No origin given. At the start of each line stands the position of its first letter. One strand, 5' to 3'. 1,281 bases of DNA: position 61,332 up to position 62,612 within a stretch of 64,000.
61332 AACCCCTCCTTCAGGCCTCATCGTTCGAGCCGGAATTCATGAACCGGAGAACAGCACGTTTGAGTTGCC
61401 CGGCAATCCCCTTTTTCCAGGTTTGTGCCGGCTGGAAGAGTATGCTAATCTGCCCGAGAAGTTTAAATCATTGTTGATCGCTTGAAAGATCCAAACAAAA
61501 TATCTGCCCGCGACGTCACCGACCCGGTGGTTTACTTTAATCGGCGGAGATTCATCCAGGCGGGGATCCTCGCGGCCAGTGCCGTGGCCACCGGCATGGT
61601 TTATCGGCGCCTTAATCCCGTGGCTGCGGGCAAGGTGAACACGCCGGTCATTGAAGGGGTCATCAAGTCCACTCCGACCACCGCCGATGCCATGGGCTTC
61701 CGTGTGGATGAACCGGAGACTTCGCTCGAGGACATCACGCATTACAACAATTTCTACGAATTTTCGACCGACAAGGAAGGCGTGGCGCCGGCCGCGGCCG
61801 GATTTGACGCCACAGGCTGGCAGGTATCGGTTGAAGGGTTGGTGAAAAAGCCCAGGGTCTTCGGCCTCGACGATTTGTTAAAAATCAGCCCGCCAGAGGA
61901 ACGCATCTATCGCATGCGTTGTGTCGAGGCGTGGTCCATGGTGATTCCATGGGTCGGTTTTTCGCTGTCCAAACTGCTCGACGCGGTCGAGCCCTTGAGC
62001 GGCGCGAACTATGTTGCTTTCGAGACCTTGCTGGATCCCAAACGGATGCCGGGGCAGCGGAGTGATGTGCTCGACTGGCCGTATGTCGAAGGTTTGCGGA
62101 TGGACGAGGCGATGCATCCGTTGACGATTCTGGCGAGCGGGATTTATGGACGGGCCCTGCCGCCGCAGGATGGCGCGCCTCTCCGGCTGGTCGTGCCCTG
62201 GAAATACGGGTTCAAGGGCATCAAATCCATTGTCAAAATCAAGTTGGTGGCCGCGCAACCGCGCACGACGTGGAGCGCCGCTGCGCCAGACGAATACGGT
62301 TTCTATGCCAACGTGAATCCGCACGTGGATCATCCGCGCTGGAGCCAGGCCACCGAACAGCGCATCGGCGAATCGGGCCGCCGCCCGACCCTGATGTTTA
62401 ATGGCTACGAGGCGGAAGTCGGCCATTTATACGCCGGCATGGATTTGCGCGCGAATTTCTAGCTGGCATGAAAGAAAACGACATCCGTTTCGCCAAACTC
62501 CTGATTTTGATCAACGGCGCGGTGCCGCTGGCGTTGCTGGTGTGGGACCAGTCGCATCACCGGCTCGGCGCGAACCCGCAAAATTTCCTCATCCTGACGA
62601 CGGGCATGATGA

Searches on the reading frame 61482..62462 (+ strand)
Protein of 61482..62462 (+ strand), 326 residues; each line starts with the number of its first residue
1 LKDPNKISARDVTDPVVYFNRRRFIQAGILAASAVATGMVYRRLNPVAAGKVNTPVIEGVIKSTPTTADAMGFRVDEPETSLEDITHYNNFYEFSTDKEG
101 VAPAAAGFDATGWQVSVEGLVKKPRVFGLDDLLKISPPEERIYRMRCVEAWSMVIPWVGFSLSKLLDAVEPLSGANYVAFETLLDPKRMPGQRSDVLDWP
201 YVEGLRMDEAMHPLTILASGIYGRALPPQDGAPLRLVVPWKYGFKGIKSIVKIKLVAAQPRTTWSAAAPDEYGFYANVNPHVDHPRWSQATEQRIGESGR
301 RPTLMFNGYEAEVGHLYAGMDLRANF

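Call 14: search_protein_families(library=pfam, proteins=[window:61482-62462:+])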
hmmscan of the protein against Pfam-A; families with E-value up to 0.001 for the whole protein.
window:61482-62462:+ (326 aa): 1 family
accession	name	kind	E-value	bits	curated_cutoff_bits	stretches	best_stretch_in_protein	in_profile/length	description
PF00174.25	Oxidored_molyb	-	4.8e-32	111.3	24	1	108-264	7-169/169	Oxidoreductase molybdopterin binding domain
